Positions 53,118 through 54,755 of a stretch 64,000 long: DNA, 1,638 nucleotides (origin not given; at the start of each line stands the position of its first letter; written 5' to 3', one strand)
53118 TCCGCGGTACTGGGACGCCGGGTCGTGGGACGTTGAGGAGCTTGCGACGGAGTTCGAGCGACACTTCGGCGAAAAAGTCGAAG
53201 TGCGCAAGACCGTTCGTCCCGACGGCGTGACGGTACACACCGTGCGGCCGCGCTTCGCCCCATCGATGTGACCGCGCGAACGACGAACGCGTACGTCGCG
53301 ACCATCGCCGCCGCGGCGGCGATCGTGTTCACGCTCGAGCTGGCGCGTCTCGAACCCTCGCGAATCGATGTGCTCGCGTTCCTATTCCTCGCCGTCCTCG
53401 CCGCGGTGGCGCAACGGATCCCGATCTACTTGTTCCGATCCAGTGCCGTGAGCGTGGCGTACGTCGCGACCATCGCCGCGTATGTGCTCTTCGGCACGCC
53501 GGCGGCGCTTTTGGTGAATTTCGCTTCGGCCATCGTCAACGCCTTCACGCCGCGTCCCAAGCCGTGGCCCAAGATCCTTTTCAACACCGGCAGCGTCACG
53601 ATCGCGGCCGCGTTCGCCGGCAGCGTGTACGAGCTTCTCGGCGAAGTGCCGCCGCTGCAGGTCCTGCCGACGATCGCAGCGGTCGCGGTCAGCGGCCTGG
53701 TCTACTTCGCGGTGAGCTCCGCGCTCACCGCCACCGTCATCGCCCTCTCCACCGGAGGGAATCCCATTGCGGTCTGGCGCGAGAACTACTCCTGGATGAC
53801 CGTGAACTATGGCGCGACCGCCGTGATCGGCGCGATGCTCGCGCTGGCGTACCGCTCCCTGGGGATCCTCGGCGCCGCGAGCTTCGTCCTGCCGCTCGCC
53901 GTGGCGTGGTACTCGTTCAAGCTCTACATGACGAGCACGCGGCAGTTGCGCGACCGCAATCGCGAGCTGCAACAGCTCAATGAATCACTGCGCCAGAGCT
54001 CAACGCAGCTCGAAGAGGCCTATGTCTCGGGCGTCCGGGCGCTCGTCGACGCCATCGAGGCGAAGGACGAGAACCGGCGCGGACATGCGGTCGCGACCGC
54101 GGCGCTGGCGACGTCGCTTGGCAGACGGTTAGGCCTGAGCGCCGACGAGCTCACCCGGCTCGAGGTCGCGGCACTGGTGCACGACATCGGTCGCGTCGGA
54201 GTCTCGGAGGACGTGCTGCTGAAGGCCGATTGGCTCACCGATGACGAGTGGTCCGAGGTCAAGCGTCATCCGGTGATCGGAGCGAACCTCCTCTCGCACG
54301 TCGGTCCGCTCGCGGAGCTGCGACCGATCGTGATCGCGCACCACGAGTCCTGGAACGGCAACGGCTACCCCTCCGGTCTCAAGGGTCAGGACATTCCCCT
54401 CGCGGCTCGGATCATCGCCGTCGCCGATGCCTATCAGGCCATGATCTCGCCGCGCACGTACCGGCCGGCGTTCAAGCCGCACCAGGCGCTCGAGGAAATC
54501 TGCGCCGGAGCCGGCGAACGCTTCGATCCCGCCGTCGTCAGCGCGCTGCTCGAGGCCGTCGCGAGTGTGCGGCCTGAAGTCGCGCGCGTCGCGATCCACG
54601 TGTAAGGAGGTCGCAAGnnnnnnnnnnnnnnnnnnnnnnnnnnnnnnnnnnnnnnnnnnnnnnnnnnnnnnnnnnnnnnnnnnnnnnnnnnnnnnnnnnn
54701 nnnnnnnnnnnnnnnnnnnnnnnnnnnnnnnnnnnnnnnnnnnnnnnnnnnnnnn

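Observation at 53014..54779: Membrane HD-GYP operon ending in a secreted micro-peptide (............)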

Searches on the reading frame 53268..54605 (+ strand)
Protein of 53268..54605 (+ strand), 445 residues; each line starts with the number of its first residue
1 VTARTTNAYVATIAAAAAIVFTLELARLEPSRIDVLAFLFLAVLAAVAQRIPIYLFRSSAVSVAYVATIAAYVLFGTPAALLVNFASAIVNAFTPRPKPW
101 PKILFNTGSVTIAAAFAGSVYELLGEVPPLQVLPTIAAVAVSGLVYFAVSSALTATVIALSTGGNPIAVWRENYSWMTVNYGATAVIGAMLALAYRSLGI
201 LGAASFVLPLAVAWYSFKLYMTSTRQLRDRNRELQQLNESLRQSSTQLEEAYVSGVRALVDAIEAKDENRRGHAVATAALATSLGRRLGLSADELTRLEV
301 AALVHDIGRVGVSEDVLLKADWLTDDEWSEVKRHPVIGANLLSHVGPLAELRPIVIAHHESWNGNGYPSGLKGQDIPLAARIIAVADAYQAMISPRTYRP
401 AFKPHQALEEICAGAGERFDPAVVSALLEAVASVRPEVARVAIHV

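Call 3: search_protein_families(library=pfam, proteins=[window:53268-54605:+], max_evalue=0.1)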
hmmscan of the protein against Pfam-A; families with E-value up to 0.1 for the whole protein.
window:53268-54605:+ (445 aa): 4 families
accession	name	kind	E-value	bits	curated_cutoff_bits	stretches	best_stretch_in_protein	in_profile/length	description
PF13487.12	HD_5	-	3.2e-38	131.6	27.2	1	258-423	2-170/170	HD domain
PF01966.28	HD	-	1.2e-19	71.1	22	1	272-392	3-116/116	HD domain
PF20972.2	MASE9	-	3.3e-07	30.9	24.3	1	28-201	11-184/203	MASE9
PF08668.18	HDOD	-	0.009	16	22.9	1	272-312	97-135/196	HDOD domain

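Call 4: search_protein_families(library=ncbifam, proteins=[window:53268-54605:+], max_evalue=0.1)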
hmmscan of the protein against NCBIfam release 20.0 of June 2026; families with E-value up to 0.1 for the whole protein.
window:53268-54605:+ (445 aa): 5 families
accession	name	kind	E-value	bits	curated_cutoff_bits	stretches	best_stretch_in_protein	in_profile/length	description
NF053512.1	nitric_RR_NosR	exception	2.9e-45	155.1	400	1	226-438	148-361/422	response regulator c-di-GMP phosphodiesterase, NosR family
TIGR00277.1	HDIG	domain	5.2e-06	26.2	27.6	1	268-360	3-83/84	HDIG domain-containing metalloprotein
NF045665.1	NTPtran_DVU1551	equivalog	0.003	16.7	315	1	255-309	203-259/359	DVU_1551 family NTP transferase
TIGR02621.3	cas3_GSU0051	exception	0.0088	14.9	400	1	272-309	673-710/854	type I-G CRISPR-associated helicase/endonuclease Cas3g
NF004818.0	PRK06172.1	equivalog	0.042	13.2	336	1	262-327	172-235/253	SDR family oxidoreductase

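Call 5: find_homologous_proteins(query=window:53268-54605:+, max_evalue=1e-10)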
Query window:53268-54605:+ (445 aa): 585 proteins with E <= 1e-10 among 8000 candidates; the best 120 are listed.
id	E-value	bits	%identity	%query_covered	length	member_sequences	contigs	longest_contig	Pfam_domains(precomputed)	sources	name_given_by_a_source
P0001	5.7e-278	940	99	100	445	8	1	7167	PF20972.3,PF13487.13,PF01966.29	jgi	-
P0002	8.4e-254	860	89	100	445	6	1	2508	PF20972.3,PF13487.13,PF01966.29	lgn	-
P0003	4.3e-222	756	80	100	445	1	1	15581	PF20972.3,PF13487.13,PF01966.29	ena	-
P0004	1.3e-218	744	79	100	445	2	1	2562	PF20972.3,PF13487.13,PF01966.29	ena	-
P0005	1.8e-209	714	78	96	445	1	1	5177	PF20972.3,PF13487.13,PF01966.29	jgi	jgi:hypothetical protein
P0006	9.0e-207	705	74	100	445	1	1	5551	PF20972.3,PF13487.13,PF01966.29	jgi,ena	jgi:hypothetical protein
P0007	4.9e-206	703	76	100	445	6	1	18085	PF20972.3,PF13487.13,PF01966.29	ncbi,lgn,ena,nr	ncbi:MAG TPA: HD-GYP domain-containing protein [Candidatus Dormibacteraeota bacterium]|nr:HD-GYP dom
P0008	4.7e-201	686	71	99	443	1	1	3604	PF20972.3,PF13487.13,PF01966.29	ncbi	-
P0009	8.0e-194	663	77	87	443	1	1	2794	PF20972.3,PF13487.13,PF01966.29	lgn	-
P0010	2.8e-192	658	69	99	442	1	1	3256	PF20972.3,PF13487.13,PF01966.29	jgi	-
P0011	2.2e-189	648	71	97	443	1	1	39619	PF20972.3,PF13487.13,PF01966.29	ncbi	-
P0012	1.5e-186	639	71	92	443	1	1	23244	PF20972.3,PF13487.13,PF01966.29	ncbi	-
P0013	1.1e-184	633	69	97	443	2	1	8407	PF20972.3,PF13487.13,PF01966.29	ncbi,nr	ncbi:MAG: hypothetical protein AUH85_06170 [Chloroflexi bacterium 13_1_40CM_4_68_4]|nr:MAG: hypothet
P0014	1.2e-184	632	68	95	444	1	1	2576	PF20972.3,PF13487.13,PF01966.29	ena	-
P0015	9.2e-172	590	65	97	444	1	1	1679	PF20972.3,PF13487.13,PF01966.29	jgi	-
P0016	6.5e-159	548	61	96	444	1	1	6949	PF20972.3,PF13487.13,PF01966.29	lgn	-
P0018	7.3e-136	472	51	98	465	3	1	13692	PF20972.3,PF13487.13,PF01966.29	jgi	jgi:putative nucleotidyltransferase with HDIG domain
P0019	7.4e-135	468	54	98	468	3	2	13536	PF20972.3,PF13487.13,PF01966.29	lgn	-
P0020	9.2e-135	468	52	98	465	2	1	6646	PF20972.3,PF13487.13,PF01966.29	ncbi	ncbi:MAG: HD-GYP domain-containing protein [Candidatus Limnocylindria bacterium]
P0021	9.4e-135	468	52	97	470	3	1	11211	PF20972.3,PF13487.13,PF01966.29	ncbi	-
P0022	1.9e-134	467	52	96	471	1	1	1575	PF20972.3,PF13487.13,PF01966.29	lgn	-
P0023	3.7e-134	466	54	93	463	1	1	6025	PF20972.3,PF13487.13,PF01966.29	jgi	jgi:putative nucleotidyltransferase with HDIG domain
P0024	6.3e-134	465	53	95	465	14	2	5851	PF20972.3,PF13487.13,PF01966.29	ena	-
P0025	1.2e-133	465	54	96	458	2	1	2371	PF20972.3,PF13487.13,PF01966.29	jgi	jgi:putative nucleotidyltransferase with HDIG domain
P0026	1.6e-133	464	52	98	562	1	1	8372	PF20972.3,PF13487.13,PF01966.29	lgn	-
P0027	2.5e-133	463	50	97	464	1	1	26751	PF20972.3,PF13487.13,PF01966.29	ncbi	-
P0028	6.6e-133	462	53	95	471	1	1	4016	PF20972.3,PF13487.13,PF01966.29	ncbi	-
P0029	2.3e-132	460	54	96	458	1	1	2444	PF20972.3,PF13487.13,PF01966.29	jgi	jgi:hypothetical protein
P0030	6.6e-132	459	51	98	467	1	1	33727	PF20972.3,PF13487.13,PF01966.29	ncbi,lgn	-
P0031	2.0e-131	457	52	95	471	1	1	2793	PF20972.3,PF13487.13,PF01966.29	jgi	jgi:putative nucleotidyltransferase with HDIG domain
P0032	2.3e-131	457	51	97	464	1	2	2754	PF20972.3,PF13487.13,PF01966.29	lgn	-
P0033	2.5e-131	457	53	95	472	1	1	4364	PF20972.3,PF13487.13,PF01966.29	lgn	-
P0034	2.7e-131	457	51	98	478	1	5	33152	PF20972.3,PF13487.13,PF01966.29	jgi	jgi:MFS family permease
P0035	2.8e-131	457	51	98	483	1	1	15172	PF20972.3,PF13487.13,PF01966.29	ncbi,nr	ncbi:MAG TPA: HD domain-containing phosphohydrolase [Candidatus Limnocylindria bacterium]|nr:HD doma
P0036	6.7e-131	455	51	97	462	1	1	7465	PF20972.3,PF13487.13,PF01966.29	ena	-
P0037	1.1e-130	455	51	97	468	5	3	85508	PF20972.3,PF13487.13,PF01966.29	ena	-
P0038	2.5e-130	454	51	97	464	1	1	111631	PF20972.3,PF13487.13,PF01966.29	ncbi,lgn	ncbi:MAG: HD-GYP domain-containing protein [Chloroflexota bacterium]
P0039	4.3e-130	453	52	90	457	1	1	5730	PF20972.3,PF13487.13,PF01966.29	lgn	-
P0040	9.6e-130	452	51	97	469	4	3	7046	PF20972.3,PF13487.13,PF01966.29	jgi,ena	jgi:putative nucleotidyltransferase with HDIG domain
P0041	1.1e-129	451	51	97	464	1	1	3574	PF20972.3,PF13487.13,PF01966.29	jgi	jgi:putative nucleotidyltransferase with HDIG domain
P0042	1.6e-129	451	50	96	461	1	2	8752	PF20972.3,PF13487.13,PF01966.29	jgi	jgi:putative nucleotidyltransferase with HDIG domain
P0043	1.7e-129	451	52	97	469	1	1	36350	PF20972.3,PF13487.13,PF01966.29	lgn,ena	-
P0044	2.5e-129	450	51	96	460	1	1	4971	PF20972.3,PF13487.13,PF01966.29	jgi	-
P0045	4.1e-129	450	53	95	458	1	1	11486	PF20972.3,PF13487.13,PF01966.29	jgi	jgi:hypothetical protein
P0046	4.4e-129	449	50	99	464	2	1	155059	PF20972.3,PF13487.13,PF01966.29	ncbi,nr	ncbi:MAG TPA: HD-GYP domain-containing protein [Candidatus Limnocylindria bacterium]|nr:HD-GYP domai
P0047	1.2e-128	448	51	97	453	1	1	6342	PF20972.3,PF13487.13,PF01966.29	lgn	-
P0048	1.3e-128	448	49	96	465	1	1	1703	PF20972.3,PF13487.13,PF01966.29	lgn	-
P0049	1.3e-128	448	50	98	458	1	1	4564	PF20972.3,PF13487.13,PF01966.29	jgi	jgi:putative nucleotidyltransferase with HDIG domain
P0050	1.5e-128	448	52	96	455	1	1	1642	PF20972.3,PF13487.13,PF01966.29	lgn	-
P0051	1.5e-128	448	51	97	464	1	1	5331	PF20972.3,PF13487.13,PF01966.29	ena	-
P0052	1.8e-128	447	50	97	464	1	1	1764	PF20972.3,PF13487.13,PF01966.29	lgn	-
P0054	2.3e-128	447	48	97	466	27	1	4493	PF20972.3,PF13487.13,PF01966.29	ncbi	-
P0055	2.6e-128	447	53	92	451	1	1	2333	PF20972.3,PF13487.13,PF01966.29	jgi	jgi:hypothetical protein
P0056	3.8e-128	446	49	96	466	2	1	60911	PF20972.3,PF13487.13,PF01966.29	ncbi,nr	ncbi:MAG TPA: HD-GYP domain-containing protein [Candidatus Limnocylindria bacterium]|nr:HD-GYP domai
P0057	4.0e-128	446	50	97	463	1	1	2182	PF20972.3,PF13487.13,PF01966.29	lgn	-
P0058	7.0e-128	445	51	95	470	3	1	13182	PF20972.3,PF13487.13,PF01966.29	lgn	-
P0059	7.3e-128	445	54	86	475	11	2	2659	PF20972.3,PF13487.13,PF01966.29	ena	-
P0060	7.8e-128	445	50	97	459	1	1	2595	PF20972.3,PF13487.13,PF01966.29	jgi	jgi:HD-GYP domain-containing protein (c-di-GMP phosphodiesterase class II)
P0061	8.5e-128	445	52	95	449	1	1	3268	PF20972.3,PF13487.13,PF01966.29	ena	-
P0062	8.7e-128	445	52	96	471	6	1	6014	PF20972.3,PF13487.13,PF01966.29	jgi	-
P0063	1.1e-127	445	50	97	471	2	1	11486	PF20972.3,PF13487.13,PF01966.29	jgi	jgi:putative nucleotidyltransferase with HDIG domain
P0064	1.3e-127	445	50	92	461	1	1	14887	PF20972.3,PF13487.13,PF01966.29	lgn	-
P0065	1.8e-127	444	51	98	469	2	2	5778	PF20972.3,PF13487.13,PF01966.29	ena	-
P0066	2.5e-127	444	50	99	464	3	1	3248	PF20972.3,PF13487.13,PF01966.29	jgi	jgi:putative nucleotidyltransferase with HDIG domain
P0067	3.4e-127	443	50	97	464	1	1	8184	PF20972.3,PF13487.13,PF01966.29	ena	-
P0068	3.5e-127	443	49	97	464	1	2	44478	PF20972.3,PF13487.13,PF01966.29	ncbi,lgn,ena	ncbi:MAG TPA: HD-GYP domain-containing protein [Candidatus Limnocylindria bacterium]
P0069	3.6e-127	443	50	97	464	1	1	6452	PF20972.3,PF13487.13,PF01966.29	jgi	jgi:putative nucleotidyltransferase with HDIG domain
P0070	4.4e-127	443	50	97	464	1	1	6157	PF20972.3,PF13487.13,PF01966.29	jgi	jgi:putative nucleotidyltransferase with HDIG domain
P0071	5.2e-127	443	51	94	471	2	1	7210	PF20972.3,PF13487.13,PF01966.29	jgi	jgi:putative nucleotidyltransferase with HDIG domain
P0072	5.5e-127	443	49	99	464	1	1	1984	PF20972.3,PF13487.13,PF01966.29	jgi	jgi:hypothetical protein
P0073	6.5e-127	442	50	97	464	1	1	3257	PF20972.3,PF13487.13,PF01966.29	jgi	jgi:putative nucleotidyltransferase with HDIG domain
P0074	7.2e-127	442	52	88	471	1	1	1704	PF20972.3,PF13487.13,PF01966.29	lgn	-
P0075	7.3e-127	442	50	96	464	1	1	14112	PF20972.3,PF13487.13,PF01966.29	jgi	jgi:putative nucleotidyltransferase with HDIG domain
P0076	7.8e-127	442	50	97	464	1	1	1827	PF20972.3,PF13487.13,PF01966.29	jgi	jgi:putative nucleotidyltransferase with HDIG domain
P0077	8.3e-127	442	52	91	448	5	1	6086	PF20972.3,PF13487.13,PF01966.29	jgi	-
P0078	1.4e-126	441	50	97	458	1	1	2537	PF20972.3,PF13487.13,PF01966.29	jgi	jgi:putative nucleotidyltransferase with HDIG domain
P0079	1.6e-126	441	50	96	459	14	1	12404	PF20972.3,PF13487.13,PF01966.29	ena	-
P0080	2.5e-126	440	52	88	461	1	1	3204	PF20972.3,PF13487.13,PF01966.29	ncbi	-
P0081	3.8e-126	440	50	96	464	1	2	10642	PF20972.3,PF13487.13,PF01966.29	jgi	jgi:putative nucleotidyltransferase with HDIG domain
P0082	4.1e-126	440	51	91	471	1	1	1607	PF20972.3,PF13487.13,PF01966.29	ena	-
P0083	4.4e-126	440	49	97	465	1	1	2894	PF20972.3,PF13487.13,PF01966.29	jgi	jgi:HD-GYP domain-containing protein (c-di-GMP phosphodiesterase class II)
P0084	4.7e-126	439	50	96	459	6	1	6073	PF20972.3,PF13487.13,PF01966.29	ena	-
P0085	5.8e-126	439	51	90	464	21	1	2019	PF20972.3,PF13487.13,PF01966.29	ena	-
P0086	5.8e-126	439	50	97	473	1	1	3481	PF20972.3,PF13487.13,PF01966.29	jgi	jgi:putative nucleotidyltransferase with HDIG domain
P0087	5.9e-126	439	49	99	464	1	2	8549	PF20972.3,PF13487.13,PF01966.29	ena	-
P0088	6.2e-126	439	50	96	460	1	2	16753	PF20972.3,PF13487.13,PF01966.29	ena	-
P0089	8.1e-126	439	53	93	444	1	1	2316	PF20972.3,PF13487.13,PF01966.29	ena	-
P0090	1.0e-125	438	50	96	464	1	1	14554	PF20972.3,PF13487.13,PF01966.29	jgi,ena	-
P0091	1.6e-125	438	53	89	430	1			PF20972.3,PF13487.13,PF01966.29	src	-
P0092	1.6e-125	438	52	89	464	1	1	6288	PF20972.3,PF13487.13,PF01966.29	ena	-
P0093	1.7e-125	438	50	97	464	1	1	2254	PF20972.3,PF13487.13,PF01966.29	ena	-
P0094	1.9e-125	437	49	97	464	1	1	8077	PF20972.3,PF13487.13,PF01966.29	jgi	jgi:HD domain-containing protein/MASE9 protein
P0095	2.1e-125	437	50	96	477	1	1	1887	PF20972.3,PF13487.13,PF01966.29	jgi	-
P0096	2.2e-125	437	49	97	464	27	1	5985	PF20972.3,PF13487.13,PF01966.29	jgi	jgi:hypothetical protein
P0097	2.2e-125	437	50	94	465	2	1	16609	PF20972.3,PF13487.13,PF01966.29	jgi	jgi:putative nucleotidyltransferase with HDIG domain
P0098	2.4e-125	437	49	96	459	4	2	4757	PF20972.3,PF13487.13,PF01966.29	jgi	-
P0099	2.5e-125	437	49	97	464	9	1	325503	PF20972.3,PF13487.13,PF01966.29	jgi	jgi:HD-GYP domain-containing protein (c-di-GMP phosphodiesterase class II)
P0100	2.7e-125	437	50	97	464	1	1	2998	PF20972.3,PF13487.13,PF01966.29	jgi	-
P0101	2.8e-125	437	51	93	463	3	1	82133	PF20972.3,PF13487.13,PF01966.29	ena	-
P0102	3.0e-125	437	50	96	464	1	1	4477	PF20972.3,PF13487.13,PF01966.29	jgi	jgi:putative nucleotidyltransferase with HDIG domain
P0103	3.2e-125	437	49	97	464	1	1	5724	PF20972.3,PF13487.13,PF01966.29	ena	-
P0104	3.3e-125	437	48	99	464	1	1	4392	PF20972.3,PF13487.13,PF01966.29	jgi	jgi:putative nucleotidyltransferase with HDIG domain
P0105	4.1e-125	436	48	99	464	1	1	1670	PF20972.3,PF13487.13,PF01966.29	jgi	jgi:putative nucleotidyltransferase with HDIG domain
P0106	4.1e-125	436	49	97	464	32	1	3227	PF20972.3,PF13487.13,PF01966.29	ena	-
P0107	4.8e-125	436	50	96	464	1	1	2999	PF20972.3,PF13487.13,PF01966.29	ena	-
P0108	5.3e-125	436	52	89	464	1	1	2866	PF20972.3,PF13487.13,PF01966.29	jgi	jgi:putative nucleotidyltransferase with HDIG domain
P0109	5.4e-125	436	50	96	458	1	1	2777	PF20972.3,PF13487.13,PF01966.29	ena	-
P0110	6.0e-125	436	49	97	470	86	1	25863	PF20972.3,PF13487.13,PF01966.29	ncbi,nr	ncbi:MAG: HD-GYP domain-containing protein [Chloroflexi bacterium]|nr:MAG: HD-GYP domain-containing 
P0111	6.8e-125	436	49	97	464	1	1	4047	PF20972.3,PF13487.13,PF01966.29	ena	-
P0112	7.5e-125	436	49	97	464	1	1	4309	PF20972.3,PF13487.13,PF01966.29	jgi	jgi:putative nucleotidyltransferase with HDIG domain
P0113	1.1e-124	435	48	99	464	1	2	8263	PF20972.3,PF13487.13,PF01966.29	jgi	jgi:putative nucleotidyltransferase with HDIG domain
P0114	1.1e-124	435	50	96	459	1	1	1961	PF20972.3,PF13487.13,PF01966.29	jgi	jgi:putative nucleotidyltransferase with HDIG domain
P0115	1.4e-124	435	49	97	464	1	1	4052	PF20972.3,PF13487.13,PF01966.29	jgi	-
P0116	1.5e-124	435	49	96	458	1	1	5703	PF20972.3,PF13487.13,PF01966.29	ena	-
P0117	1.5e-124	435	50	96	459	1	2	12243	PF20972.3,PF13487.13,PF01966.29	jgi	jgi:putative nucleotidyltransferase with HDIG domain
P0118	1.9e-124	434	49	97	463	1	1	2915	PF20972.3,PF13487.13,PF01966.29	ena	-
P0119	2.5e-124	434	48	98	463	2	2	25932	PF20972.3,PF13487.13,PF01966.29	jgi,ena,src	-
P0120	2.6e-124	434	50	90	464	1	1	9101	PF20972.3,PF13487.13,PF01966.29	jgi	jgi:HD domain-containing protein/MASE9 protein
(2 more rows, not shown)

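Call 7: find_encoding_contigs(protein=P0003, flank=4000, max_places=2)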
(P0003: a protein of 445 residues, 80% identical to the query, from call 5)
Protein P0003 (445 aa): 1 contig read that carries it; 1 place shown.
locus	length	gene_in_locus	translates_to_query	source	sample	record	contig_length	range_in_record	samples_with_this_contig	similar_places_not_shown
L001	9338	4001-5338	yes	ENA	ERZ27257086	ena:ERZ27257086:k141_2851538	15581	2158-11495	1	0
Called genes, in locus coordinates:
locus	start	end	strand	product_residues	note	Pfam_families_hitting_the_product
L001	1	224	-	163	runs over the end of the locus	-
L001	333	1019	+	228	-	PF00072:Response_reg, PF00486:Trans_reg_C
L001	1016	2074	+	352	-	PF00672:HAMP, PF26769:HAMP_PhoQ (faint), PF00512:HisKA, PF02518:HATPase_c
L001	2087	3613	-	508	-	PF00174:Oxidored_molyb, PF03404:Mo-co_dimer (weak)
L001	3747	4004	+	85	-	-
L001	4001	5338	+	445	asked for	PF20972:MASE9, PF13487:HD_5, PF01966:HD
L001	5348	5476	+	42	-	-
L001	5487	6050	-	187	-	PF18917:LiaI-LiaF-like_TM1 (weak), PF22570:LiaF-TM (faint)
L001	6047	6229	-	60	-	-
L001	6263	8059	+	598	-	PF01590:GAF, PF13185:GAF_2, PF13492:GAF_3, PF00512:HisKA, PF02518:HATPase_c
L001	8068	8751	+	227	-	PF00072:Response_reg, PF00486:Trans_reg_C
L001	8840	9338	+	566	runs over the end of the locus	PF08448:PAS_4, PF00990:GGDEF, PF00563:EAL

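Call 8: find_encoding_contigs(protein=P0007, flank=4000, max_places=2)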
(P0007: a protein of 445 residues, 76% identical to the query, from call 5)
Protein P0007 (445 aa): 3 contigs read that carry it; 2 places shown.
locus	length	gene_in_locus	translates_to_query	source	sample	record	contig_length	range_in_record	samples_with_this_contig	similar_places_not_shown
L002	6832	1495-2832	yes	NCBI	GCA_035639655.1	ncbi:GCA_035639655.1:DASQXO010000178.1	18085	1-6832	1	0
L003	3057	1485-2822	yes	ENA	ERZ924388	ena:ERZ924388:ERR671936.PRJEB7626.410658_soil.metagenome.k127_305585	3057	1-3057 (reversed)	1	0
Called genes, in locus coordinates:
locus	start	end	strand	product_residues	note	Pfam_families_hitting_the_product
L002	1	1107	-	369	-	PF00174:Oxidored_molyb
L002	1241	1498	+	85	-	-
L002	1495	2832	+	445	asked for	PF20972:MASE9 (weak), PF13487:HD_5, PF01966:HD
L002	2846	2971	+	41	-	-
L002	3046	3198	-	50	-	-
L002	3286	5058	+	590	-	PF01590:GAF, PF13185:GAF_2, PF13492:GAF_3, PF00512:HisKA, PF02518:HATPase_c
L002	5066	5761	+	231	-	PF00072:Response_reg, PF00486:Trans_reg_C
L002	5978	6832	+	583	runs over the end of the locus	PF12229:PG_binding_4, PF04294:VanW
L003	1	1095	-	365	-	?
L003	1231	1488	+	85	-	-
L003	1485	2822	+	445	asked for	PF20972:MASE9 (weak), PF13487:HD_5, PF01966:HD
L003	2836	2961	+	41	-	-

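Call 9: find_encoding_contigs(protein=P0011, flank=4000, max_places=2)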
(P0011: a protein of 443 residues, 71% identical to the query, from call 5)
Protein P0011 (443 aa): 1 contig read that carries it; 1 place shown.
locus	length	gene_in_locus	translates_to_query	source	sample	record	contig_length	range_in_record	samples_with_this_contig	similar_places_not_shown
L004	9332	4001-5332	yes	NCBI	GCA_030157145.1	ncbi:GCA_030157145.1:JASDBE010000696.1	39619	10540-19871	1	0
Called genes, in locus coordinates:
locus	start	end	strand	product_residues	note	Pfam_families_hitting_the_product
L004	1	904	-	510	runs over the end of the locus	PF00174:Oxidored_molyb, PF03404:Mo-co_dimer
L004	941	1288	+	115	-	-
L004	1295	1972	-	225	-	PF01638:HxlR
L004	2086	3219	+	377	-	PF02771:Acyl-CoA_dh_N, PF00441:Acyl-CoA_dh_1, PF08028:Acyl-CoA_dh_2 (weak)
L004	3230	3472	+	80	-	-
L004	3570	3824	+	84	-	-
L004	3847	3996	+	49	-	-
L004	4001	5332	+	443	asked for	PF20972:MASE9 (faint), PF13487:HD_5, PF01966:HD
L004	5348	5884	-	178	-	-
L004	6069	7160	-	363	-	-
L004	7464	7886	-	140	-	PF01951:Archease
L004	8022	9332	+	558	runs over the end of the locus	PF00496:SBP_bac_5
